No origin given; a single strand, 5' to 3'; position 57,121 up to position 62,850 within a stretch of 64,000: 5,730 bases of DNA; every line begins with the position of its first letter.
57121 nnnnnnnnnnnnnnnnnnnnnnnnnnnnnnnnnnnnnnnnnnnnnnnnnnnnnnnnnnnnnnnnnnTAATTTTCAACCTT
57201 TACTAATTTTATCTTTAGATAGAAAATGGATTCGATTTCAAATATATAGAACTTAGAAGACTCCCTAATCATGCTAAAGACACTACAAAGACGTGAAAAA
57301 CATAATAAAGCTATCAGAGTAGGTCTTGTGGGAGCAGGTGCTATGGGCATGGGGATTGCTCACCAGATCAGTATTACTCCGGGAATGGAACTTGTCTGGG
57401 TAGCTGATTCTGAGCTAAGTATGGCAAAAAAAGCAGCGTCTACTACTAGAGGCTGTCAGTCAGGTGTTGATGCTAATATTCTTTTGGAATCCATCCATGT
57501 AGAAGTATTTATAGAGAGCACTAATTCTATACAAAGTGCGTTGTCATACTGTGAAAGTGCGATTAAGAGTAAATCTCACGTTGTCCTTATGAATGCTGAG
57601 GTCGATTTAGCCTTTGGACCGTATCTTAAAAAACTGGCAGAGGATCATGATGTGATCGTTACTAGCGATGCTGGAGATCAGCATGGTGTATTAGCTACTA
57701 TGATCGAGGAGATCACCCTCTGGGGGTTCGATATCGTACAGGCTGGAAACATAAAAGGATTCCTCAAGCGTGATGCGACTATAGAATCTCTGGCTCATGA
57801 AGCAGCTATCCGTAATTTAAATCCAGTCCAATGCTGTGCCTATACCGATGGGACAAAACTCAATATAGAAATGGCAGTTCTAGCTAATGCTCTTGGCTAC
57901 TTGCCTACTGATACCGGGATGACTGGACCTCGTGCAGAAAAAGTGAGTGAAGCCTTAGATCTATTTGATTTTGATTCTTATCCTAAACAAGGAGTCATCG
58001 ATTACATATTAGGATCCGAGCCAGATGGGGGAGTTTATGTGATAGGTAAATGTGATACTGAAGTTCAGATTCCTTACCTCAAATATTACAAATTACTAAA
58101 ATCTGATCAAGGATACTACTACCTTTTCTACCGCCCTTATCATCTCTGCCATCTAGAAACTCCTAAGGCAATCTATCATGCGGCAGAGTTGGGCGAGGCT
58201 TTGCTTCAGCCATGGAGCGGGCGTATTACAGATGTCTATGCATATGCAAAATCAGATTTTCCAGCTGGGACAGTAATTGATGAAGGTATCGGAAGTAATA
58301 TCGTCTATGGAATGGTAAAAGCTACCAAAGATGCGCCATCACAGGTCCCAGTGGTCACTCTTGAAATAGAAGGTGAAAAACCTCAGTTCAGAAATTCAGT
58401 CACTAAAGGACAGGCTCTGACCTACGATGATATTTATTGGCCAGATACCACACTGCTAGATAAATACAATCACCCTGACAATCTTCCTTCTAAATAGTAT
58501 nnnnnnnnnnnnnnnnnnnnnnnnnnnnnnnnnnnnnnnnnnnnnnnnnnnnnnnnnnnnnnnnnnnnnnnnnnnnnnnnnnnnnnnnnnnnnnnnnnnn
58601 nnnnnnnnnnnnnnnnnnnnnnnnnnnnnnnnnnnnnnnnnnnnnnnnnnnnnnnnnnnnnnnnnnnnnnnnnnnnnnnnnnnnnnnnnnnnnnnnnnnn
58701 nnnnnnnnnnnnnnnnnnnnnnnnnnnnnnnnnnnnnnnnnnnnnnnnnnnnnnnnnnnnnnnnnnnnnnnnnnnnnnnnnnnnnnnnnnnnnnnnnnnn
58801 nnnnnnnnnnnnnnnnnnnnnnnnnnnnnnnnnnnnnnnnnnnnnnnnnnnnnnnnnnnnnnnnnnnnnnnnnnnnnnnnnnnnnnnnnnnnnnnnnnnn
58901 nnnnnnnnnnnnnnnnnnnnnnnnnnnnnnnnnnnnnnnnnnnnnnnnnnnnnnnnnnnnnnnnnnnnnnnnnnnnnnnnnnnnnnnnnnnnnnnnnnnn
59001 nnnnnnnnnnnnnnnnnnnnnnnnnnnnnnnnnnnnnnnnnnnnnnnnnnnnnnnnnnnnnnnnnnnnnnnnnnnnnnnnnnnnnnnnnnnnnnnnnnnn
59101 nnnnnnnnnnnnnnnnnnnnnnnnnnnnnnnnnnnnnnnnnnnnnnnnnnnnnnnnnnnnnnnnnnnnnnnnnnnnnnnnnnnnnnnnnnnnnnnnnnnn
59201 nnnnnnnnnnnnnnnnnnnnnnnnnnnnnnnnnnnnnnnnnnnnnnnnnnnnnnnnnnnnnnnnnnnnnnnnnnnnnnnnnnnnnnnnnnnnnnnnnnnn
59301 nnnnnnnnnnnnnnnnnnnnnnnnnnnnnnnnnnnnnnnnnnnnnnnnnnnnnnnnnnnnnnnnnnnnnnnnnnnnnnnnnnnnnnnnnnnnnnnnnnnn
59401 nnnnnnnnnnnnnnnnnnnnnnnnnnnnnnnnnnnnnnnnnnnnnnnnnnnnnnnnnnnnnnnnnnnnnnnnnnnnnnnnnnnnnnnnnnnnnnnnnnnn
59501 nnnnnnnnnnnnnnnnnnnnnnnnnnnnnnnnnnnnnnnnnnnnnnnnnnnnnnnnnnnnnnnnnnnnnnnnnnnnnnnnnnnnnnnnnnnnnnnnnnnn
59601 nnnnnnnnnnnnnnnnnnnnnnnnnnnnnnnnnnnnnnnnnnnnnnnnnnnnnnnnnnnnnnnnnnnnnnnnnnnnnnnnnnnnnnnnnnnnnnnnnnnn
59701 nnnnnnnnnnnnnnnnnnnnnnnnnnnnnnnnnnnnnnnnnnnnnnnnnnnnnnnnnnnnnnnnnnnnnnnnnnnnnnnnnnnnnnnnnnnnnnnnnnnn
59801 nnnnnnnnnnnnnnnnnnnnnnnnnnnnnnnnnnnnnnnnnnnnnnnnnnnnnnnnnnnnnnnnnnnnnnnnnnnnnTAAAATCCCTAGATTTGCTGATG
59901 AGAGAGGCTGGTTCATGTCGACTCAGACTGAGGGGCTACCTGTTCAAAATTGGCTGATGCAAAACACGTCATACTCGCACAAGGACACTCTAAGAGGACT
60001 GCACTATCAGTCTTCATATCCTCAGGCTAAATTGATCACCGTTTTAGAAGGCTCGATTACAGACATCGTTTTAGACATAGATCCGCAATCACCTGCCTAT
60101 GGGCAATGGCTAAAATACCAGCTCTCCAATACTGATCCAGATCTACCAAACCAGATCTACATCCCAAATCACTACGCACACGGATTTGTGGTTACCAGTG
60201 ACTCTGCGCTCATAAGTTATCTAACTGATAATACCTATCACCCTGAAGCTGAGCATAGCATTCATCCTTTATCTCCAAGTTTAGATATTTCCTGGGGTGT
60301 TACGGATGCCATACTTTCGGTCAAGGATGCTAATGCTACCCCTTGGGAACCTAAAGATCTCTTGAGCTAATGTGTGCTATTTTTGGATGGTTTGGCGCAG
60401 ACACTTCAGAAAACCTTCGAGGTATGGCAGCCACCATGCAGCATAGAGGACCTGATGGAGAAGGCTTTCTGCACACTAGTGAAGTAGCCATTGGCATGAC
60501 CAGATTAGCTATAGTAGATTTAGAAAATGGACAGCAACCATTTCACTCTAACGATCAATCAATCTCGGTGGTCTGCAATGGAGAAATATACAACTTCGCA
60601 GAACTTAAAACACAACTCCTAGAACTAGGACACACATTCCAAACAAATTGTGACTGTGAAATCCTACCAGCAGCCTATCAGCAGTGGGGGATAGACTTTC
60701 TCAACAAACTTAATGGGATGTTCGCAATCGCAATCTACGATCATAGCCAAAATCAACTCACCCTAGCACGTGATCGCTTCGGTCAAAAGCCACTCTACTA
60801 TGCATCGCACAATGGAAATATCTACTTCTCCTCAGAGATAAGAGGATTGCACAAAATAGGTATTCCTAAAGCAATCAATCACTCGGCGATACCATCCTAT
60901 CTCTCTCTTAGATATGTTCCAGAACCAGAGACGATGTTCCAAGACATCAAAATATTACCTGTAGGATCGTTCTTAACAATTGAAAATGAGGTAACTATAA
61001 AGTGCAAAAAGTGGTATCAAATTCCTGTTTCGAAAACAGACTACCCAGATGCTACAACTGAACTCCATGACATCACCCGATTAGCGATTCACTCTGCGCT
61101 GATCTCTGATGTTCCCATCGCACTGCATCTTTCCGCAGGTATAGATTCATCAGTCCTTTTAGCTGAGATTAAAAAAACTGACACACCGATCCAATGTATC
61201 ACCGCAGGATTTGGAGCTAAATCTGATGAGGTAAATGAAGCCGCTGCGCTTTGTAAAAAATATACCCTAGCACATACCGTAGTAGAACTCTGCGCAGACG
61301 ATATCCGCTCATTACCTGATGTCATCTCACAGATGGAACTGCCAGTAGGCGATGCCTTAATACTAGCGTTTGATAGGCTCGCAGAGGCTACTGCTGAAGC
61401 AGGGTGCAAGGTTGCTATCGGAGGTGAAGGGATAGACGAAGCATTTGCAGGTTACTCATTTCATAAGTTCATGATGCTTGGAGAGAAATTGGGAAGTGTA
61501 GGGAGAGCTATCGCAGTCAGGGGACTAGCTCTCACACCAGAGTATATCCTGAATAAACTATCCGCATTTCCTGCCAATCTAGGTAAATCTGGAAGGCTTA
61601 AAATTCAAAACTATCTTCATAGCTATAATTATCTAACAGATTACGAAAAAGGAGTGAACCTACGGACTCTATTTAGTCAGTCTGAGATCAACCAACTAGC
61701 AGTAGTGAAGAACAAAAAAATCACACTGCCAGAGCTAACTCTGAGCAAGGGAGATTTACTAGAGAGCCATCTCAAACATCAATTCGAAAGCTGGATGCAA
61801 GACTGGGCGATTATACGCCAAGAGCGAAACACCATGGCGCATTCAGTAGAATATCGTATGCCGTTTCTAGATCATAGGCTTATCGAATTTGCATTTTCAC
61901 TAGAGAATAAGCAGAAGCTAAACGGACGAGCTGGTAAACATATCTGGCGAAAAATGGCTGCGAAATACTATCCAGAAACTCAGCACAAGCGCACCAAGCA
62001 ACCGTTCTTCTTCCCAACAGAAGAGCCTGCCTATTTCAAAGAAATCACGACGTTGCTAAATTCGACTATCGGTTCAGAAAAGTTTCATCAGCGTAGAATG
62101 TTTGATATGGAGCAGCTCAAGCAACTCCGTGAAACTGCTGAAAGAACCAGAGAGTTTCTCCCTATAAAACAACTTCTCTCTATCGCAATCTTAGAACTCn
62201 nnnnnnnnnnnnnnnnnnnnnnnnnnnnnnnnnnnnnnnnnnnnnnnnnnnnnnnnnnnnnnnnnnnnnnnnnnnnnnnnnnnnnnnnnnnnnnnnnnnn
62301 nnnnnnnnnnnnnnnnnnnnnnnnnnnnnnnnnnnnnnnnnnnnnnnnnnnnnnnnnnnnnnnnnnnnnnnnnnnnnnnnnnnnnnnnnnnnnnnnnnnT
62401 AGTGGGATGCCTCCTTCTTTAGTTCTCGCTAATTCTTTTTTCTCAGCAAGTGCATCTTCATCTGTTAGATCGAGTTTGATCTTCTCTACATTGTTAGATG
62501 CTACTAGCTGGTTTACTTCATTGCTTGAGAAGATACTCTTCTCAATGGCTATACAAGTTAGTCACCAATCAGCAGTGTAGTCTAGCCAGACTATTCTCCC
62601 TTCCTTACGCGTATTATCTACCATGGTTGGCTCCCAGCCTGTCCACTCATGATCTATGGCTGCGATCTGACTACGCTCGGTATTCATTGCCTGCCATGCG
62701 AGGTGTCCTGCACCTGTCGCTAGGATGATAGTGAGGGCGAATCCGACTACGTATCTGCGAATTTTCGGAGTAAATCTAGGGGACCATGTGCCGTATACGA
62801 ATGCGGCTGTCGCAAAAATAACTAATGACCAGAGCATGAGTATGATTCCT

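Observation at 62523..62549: Perfect hairpin with bacterial SECIS geometry downstream of the UGA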

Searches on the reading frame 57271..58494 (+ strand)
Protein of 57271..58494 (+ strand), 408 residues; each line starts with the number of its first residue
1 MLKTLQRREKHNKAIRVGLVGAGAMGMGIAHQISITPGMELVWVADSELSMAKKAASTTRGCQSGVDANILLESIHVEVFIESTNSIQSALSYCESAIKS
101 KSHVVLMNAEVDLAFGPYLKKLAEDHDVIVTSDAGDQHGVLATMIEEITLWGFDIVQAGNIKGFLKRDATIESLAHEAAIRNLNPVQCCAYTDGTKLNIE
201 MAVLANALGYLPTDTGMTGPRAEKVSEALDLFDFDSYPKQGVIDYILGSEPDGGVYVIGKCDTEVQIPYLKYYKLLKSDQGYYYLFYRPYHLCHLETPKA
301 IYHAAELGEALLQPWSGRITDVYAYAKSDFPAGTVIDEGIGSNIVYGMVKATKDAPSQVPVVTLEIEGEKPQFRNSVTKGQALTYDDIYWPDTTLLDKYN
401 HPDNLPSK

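Call 59: search_protein_families(library=pfam, proteins=[window:57271-58494:+], max_evalue=0.00001)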
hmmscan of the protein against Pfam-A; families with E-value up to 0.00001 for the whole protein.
window:57271-58494:+ (408 aa): 2 families
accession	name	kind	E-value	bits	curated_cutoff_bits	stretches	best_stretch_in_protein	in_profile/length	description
PF21135.2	DRL_cat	-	2e-37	129.2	27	1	135-297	1-164/164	Oxidoreductase DRL, catalytic domain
PF03447.22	NAD_binding_3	-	3.5e-06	28.2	24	1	21-128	1-111/116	Homoserine dehydrogenase, NAD binding domain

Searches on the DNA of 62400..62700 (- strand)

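Call 53: search_rna_families(source=window, start=62400, end=62700, threshold=evalue, max_evalue=10)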
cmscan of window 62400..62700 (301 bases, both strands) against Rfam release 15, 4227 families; matches with E-value up to 10: 1.
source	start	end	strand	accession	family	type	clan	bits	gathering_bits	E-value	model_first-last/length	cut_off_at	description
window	62476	62550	-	RF00046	snoR30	Gene; snRNA; snoRNA; CD-box;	CL00073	16.7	60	0.51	1-96/96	no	Small nucleolar RNA R30/Z108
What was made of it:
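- On Rfam RNA families (any, including any curated bacterial SECIS family): A permissive scan of 62400-62700 gave only a spurious snoRNA match at E = 0.51 (call 53).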

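Call 68: build_rna_model(alignment_id=A3, structure=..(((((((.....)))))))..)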
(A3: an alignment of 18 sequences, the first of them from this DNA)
Model R1 built from alignment A3 (18 sequences, 23 columns); structure: as given.
model positions 23; base pairs 7; branch points 0; effective number of sequences 18; information 1.407 bits per position. Calibrated on 0.2 Mb of random sequence (short: E-values are rough).
structure used (alignment columns):
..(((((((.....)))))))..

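Call 69: search_with_rna_model(model_id=R1, sources=[window, L001, L002, L003, L004, L005, L006, L007, L008, L009, L010, L011, L012, L013, L014, L015, L016, L017, L018, L019, L020, L021, L022, L023, L024, L025, L026, L027, L028, L029, L030, L031, L032, L033, L034, L035, L036, L037, L038, L039, L040, L041, L042, L043, L044, L045, L046, L047, L048, L049, L050, L051, L052, L053, L054, L055, L056, L057, L058, L059, L060, L061, L062, L063, L064, L065, L066, L067, L068, L069, L070, L071, L072, L073, L074, L075, L076, L077, L078, L079, L080, L081, L082, L083, L084, L085, L086, L087, L088, L089, L090, L091, L092, L093, L094, L095, L096, L097, L098, L099], max_evalue=10)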
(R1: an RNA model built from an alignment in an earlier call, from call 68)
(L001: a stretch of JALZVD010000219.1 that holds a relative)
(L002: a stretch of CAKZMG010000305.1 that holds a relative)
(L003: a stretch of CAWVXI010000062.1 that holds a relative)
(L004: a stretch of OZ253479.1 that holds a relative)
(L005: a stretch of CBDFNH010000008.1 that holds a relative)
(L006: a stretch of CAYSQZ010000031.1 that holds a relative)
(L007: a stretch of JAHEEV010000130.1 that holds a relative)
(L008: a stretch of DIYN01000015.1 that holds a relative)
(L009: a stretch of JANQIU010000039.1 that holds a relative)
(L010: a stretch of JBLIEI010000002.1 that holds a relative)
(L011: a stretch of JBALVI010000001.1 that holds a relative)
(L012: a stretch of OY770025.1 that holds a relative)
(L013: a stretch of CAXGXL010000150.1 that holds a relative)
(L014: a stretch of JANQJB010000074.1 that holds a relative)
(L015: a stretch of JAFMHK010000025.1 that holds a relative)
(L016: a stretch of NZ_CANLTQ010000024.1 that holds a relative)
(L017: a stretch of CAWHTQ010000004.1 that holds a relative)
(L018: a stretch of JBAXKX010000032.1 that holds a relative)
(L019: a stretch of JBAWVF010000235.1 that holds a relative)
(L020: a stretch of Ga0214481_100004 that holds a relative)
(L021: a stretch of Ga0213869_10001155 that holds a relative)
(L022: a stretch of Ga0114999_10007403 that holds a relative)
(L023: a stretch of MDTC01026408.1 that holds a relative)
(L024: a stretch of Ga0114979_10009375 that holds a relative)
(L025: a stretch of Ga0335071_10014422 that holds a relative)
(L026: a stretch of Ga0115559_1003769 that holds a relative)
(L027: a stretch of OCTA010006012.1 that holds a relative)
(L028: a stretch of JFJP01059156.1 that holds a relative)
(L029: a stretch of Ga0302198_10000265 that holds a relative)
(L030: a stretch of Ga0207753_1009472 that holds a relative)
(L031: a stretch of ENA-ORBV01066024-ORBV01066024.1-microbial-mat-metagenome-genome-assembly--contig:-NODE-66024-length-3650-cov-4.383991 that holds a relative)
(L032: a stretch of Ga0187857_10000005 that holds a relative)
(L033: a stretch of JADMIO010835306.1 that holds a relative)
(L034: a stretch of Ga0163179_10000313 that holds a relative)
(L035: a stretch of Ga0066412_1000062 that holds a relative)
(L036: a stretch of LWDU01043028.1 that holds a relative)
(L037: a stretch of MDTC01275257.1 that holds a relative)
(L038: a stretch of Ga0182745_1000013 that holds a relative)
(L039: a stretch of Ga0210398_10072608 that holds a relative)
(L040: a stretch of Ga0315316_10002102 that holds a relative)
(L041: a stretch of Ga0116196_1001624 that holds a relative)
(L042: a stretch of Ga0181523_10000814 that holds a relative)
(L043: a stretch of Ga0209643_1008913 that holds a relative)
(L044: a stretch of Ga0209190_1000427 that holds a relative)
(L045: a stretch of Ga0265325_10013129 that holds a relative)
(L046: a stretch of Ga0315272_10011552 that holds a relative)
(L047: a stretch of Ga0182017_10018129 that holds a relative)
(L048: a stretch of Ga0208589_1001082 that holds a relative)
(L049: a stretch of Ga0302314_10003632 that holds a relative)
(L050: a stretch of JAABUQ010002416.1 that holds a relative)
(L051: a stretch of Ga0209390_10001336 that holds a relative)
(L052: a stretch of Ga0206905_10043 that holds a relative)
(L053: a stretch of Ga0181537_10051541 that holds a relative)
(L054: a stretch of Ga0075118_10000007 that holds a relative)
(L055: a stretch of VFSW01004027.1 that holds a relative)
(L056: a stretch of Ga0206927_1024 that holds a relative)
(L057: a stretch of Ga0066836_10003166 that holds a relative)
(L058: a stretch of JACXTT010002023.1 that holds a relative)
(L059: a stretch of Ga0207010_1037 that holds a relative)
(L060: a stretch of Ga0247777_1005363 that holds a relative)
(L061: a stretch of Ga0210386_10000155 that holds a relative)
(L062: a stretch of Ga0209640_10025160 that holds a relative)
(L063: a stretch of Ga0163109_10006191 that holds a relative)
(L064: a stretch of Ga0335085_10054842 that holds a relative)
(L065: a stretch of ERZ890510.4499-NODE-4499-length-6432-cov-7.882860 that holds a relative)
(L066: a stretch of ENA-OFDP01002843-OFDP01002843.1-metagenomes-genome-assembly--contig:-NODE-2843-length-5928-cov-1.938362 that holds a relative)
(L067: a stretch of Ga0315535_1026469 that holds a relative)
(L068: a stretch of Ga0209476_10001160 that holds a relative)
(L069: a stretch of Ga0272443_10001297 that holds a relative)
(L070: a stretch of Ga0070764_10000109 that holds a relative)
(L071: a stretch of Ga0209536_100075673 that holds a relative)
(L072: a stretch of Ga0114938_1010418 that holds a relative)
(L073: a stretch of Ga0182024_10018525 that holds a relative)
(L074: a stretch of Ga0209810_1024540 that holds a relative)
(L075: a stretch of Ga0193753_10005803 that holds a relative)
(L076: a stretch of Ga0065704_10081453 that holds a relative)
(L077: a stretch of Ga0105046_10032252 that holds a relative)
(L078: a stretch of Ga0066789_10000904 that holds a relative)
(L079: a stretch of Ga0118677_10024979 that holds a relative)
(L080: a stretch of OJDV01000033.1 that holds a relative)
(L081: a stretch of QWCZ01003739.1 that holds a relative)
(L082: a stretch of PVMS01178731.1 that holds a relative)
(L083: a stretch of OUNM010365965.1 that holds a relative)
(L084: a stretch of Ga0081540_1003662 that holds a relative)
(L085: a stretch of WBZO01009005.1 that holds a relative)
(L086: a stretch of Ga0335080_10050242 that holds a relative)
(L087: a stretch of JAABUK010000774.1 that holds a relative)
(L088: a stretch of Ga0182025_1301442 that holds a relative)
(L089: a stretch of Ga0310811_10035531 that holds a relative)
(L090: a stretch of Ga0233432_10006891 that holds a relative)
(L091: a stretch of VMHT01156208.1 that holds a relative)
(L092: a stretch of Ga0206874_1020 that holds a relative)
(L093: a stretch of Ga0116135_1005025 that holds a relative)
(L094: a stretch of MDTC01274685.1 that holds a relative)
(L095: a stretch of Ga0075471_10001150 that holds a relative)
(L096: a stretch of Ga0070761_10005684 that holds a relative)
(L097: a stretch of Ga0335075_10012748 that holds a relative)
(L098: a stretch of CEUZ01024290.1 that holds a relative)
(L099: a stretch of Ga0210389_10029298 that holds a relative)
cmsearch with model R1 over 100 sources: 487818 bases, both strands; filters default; matches with E-value up to 10: 16.
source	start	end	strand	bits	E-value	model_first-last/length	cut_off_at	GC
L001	4393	4415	+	40.2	3.7e-08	1-23/23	no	0.39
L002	2232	2254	+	39.7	5.4e-08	1-23/23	no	0.43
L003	1173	1195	+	39.7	5.4e-08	1-23/23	no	0.43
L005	4018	4040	+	38.6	1.1e-07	1-23/23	no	0.43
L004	4363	4385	+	37.1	3e-07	1-23/23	no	0.43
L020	2500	2522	+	35.2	1.1e-06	1-23/23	no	0.39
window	62524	62546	-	32.5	6.3e-06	1-23/23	no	0.35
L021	2455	2477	+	30.7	2.2e-05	1-23/23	no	0.52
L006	4042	4064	+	29.1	6.2e-05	1-23/23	no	0.52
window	48943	48986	-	14.2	1.3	1-23/23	no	0.25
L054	4140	4163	-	13.7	1.8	1-23/23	no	0.54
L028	2963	2995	-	12.6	3.7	1-23/23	no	0.42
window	17524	17556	+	11.9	6.1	1-23/23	no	0.48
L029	1180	1238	+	11.4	8.2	1-23/23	no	0.66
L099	3724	3743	-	11.3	8.9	1-23/23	no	0.45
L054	3849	3871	-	11.2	9.5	1-23/23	no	0.57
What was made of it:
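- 62527..62532 (-): 3' arm of the conserved core stem, CUUCUC (positions 33-38; last base of the Ile/Val codon, Phe, first two bases of Ser). Covariance model R1 hits this site at 32.5 bits, E = 6e-6, and nothing else in the window scores above 14.2 bits (call 69).
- Covariance model R1 hits only the UGA sites in 488 kb (call 69).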
